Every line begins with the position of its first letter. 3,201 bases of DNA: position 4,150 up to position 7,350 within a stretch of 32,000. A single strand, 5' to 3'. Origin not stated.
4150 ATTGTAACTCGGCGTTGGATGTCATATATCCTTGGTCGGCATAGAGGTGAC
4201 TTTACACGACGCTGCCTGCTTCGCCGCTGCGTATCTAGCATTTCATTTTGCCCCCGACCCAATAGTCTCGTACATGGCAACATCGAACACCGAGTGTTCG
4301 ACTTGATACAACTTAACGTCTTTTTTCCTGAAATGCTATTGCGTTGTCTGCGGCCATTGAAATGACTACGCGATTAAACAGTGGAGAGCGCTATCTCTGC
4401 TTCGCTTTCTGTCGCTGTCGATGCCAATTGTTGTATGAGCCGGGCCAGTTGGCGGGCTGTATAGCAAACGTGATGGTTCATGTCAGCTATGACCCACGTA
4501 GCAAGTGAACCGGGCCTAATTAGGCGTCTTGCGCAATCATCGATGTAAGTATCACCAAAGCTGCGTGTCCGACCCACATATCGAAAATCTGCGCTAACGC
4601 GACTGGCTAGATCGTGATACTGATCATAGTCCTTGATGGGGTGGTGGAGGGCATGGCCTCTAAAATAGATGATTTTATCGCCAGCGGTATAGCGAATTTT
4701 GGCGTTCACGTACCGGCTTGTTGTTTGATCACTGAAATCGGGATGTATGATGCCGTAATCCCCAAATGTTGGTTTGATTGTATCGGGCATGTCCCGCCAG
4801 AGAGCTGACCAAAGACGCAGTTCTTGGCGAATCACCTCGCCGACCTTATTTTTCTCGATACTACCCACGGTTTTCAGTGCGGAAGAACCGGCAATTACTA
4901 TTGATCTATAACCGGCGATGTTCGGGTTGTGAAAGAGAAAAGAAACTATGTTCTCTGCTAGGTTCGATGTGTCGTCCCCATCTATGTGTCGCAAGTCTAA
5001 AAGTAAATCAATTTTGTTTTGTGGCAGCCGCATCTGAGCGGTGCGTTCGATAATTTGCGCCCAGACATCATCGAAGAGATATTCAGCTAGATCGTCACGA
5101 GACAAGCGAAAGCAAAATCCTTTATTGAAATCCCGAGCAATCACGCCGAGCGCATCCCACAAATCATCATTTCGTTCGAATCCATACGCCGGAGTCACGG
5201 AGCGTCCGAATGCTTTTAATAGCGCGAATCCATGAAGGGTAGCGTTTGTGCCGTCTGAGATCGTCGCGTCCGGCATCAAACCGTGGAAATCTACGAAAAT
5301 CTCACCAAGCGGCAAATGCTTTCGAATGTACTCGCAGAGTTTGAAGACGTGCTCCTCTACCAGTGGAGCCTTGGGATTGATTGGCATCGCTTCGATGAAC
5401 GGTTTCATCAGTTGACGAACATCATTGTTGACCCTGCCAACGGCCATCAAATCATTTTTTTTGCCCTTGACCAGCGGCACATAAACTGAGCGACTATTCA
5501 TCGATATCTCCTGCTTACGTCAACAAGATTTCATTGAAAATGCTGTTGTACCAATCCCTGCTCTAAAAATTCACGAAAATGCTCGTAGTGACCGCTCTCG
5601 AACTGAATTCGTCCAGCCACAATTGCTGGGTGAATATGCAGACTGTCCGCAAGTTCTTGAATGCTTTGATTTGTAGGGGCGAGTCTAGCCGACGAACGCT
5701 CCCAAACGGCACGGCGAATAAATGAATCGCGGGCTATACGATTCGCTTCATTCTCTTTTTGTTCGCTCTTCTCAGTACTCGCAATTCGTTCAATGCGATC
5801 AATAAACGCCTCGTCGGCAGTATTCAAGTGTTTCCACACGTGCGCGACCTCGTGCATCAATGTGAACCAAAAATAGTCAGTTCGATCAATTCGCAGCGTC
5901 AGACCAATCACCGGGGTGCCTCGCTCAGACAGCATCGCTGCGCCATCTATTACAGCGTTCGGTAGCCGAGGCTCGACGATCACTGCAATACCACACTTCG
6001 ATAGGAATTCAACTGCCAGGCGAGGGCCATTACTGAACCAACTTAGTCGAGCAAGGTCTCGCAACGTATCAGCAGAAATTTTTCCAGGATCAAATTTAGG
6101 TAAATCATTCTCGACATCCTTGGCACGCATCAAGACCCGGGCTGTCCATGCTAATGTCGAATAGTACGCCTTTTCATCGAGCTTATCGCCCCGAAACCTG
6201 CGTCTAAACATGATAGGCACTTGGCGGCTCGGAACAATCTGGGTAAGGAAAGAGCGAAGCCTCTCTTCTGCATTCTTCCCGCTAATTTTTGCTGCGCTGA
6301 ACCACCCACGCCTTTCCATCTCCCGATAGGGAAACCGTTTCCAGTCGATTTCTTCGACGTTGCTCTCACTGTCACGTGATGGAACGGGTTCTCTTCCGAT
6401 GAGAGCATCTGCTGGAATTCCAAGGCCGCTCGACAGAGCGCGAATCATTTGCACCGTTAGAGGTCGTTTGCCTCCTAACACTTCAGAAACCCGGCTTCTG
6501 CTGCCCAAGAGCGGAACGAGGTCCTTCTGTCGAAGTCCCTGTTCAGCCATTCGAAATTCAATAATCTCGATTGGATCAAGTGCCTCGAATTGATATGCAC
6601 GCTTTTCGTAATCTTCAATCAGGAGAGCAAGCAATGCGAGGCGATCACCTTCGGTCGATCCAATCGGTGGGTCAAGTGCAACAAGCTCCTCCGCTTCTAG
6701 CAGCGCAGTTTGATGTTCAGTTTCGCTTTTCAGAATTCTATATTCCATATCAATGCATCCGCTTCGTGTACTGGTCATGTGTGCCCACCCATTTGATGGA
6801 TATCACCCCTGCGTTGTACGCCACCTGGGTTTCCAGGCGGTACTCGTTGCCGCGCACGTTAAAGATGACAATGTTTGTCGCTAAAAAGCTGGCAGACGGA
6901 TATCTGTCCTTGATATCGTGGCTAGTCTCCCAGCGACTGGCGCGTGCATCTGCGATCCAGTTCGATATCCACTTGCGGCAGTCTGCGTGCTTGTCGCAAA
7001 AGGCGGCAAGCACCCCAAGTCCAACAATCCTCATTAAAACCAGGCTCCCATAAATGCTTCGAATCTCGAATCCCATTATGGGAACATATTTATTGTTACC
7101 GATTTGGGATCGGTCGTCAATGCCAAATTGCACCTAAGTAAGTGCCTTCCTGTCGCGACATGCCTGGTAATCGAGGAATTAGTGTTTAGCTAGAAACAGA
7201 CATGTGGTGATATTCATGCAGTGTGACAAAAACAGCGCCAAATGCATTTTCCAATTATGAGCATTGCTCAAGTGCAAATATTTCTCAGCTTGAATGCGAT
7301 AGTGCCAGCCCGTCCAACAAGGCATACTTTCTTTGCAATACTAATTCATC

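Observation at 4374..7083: Three-gene operon: HigB toxin, HigA antitoxin fused to an ImmA/IrrE metallopeptidase, and a 375-aa Beta-protein-like gene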

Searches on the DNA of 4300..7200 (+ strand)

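Call 9: search_dna_similar(query=window:4300-7200:+, collection=ecoli_genomes, mode=near, max_rows=15)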
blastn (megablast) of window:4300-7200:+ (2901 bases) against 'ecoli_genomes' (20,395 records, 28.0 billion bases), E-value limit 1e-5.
No match.

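Call 10: search_dna_similar(query=window:4300-7200:+, collection=plasmids, mode=near, max_rows=15)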
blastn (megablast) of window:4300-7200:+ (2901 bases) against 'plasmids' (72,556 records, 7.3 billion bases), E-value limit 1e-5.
No match.

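Call 16: search_dna_similar(query=window:4374-7037:+, collection=ecoli_genomes, mode=distant, max_rows=15)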
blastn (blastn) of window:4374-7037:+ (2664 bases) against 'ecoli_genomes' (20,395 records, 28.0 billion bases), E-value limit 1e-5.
No match.

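Call 29: search_dna_similar(query=L051:3700-6350:+, collection=ecoli_genomes, mode=distant, max_rows=10)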
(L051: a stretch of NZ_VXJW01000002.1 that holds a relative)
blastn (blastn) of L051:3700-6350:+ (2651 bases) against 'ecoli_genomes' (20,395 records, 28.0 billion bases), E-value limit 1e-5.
Records with a match: 8; places in all: 8; records where one place covers at least 80% of the query: 5.
Genomes with a match: 8 of 5426; with a place that covers at least 80% of the query: 5. Places per genome that has any: lowest 1, median 1, highest 1. On chromosomes: 8 places; on plasmids: 0.
Best place of each record, by identity: >=99% 1; 60-80% 7.
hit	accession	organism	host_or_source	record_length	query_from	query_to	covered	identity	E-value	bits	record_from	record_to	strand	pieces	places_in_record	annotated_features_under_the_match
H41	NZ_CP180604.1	Escherichia coli strain PS2Canimalfeces3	Cat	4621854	1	2651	100%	99.7%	0e+0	4745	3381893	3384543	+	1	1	ImmA/IrrE family metallo-endopeptidase | beta family protein | type II toxin-antitoxin system HigB family toxin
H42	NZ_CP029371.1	Escherichia coli strain C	cow's milk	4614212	211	2618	91%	68.7%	0e+0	886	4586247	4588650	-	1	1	ImmA/IrrE family metallo-endopeptidase | beta family protein | type II toxin-antitoxin system HigB family toxin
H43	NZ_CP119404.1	Escherichia coli strain MRE162 substr. UK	Human faeces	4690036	211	2618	91%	68.7%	0e+0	882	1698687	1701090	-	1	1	ImmA/IrrE family metallo-endopeptidase | beta family protein | type II toxin-antitoxin system HigB family toxin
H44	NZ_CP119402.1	Escherichia coli strain MRE162 substr. FRA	not provided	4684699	211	2618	91%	68.7%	0e+0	882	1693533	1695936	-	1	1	ImmA/IrrE family metallo-endopeptidase | beta family protein | type II toxin-antitoxin system HigB family toxin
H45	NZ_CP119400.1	Escherichia coli strain MRE162 substr. NOR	not provided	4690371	211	2618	91%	68.7%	0e+0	882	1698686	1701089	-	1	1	ImmA/IrrE family metallo-endopeptidase | beta family protein | type II toxin-antitoxin system HigB family toxin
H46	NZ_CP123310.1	Escherichia coli strain AREA_C483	Homo sapiens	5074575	472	1479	21%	67.4%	4e-17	182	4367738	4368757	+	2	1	ImmA/IrrE family metallo-endopeptidase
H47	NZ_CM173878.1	Escherichia coli strain 1218KP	Homo sapiens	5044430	472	1479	21%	67.4%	4e-17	182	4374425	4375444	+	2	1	ImmA/IrrE family metallo-endopeptidase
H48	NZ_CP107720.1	Escherichia coli strain 2021CK-01361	Homo sapiens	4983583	472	1479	21%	66.5%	9e-13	159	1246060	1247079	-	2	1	ImmA/IrrE family metallo-endopeptidase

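Call 30: get_annotated_region(hit=H42, flank=4000)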
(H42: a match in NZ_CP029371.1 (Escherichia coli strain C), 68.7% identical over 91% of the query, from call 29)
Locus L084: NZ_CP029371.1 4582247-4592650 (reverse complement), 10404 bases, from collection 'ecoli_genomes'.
description: Escherichia coli strain C chromosome, complete genome
organism: Escherichia coli strain C (NCBI taxid 562)
replicon: chromosome; assembly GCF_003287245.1
host: -; source: cow's milk; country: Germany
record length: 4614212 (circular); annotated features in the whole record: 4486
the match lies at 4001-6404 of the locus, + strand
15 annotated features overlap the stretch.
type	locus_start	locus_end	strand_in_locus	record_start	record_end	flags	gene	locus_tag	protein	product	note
CDS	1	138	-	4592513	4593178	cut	-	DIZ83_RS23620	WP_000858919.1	helix-turn-helix domain-containing protein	-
CDS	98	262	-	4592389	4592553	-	-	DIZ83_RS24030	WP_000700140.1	hypothetical protein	-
CDS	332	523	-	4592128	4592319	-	-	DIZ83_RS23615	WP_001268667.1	hypothetical protein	-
CDS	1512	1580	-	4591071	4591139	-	-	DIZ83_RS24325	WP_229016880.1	hypothetical protein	-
CDS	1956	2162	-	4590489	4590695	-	-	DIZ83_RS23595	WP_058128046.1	hypothetical protein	-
CDS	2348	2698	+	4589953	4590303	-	-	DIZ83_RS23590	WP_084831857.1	hypothetical protein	-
CDS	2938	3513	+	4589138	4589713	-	-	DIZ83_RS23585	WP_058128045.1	recombinase family protein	-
CDS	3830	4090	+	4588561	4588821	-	-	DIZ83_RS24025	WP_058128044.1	type II toxin-antitoxin system HigB family toxin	-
CDS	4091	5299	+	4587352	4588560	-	-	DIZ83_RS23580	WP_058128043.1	ImmA/IrrE family metallo-endopeptidase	-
CDS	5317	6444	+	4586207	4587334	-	-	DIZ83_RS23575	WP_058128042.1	beta family protein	-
CDS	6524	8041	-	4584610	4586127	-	-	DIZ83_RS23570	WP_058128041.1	SIR2 family protein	-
CDS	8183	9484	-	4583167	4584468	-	-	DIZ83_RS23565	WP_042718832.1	tyrosine-type recombinase/integrase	-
riboswitch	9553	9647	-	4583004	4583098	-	-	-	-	riboswitch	TPP riboswitch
CDS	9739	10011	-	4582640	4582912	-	rcnR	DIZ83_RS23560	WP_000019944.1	Ni(II)/Co(II)-binding transcriptional repressor RcnR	-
CDS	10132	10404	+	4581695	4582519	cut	rcnA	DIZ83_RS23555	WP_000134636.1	nickel/cobalt efflux protein RcnA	-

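Call 31: get_annotated_region(hit=H41, flank=4000)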
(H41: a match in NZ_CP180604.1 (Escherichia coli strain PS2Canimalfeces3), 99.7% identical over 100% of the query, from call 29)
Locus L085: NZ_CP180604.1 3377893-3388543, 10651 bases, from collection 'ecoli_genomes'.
description: Escherichia coli strain PS2Canimalfeces3 chromosome, complete genome
organism: Escherichia coli strain PS2Canimalfeces3 (NCBI taxid 562)
replicon: chromosome; assembly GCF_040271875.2
host: Cat; source: not applicable; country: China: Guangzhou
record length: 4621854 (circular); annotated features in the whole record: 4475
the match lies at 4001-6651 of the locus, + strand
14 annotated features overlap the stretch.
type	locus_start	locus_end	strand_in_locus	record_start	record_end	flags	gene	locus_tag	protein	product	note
CDS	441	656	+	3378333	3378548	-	-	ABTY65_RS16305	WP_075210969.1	helix-turn-helix domain-containing protein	-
CDS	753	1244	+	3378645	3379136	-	-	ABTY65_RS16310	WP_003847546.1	hypothetical protein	-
CDS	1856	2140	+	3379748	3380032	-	-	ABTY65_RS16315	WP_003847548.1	hypothetical protein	-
CDS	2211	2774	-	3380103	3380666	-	-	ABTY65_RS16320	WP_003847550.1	recombinase family protein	-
CDS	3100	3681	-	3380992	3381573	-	-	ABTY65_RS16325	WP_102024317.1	hypothetical protein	-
CDS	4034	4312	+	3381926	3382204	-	-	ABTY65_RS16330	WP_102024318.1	type II toxin-antitoxin system HigB family toxin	-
CDS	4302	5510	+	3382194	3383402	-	-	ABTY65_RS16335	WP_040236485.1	ImmA/IrrE family metallo-endopeptidase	-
CDS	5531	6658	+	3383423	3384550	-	-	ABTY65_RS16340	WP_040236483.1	beta family protein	-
CDS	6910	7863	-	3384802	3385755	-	-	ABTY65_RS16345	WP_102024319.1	hypothetical protein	-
CDS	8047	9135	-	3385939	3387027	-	-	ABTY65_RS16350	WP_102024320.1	site-specific integrase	-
SRP_RNA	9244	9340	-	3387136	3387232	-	ffs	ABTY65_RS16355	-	signal recognition particle sRNA small type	-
CDS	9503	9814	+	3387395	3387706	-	-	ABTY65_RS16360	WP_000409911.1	MGMT family protein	-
CDS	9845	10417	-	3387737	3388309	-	ybaY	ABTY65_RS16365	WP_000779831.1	YbaY family lipoprotein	-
CDS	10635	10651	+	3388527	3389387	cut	tesB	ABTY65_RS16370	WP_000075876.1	acyl-CoA thioesterase II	-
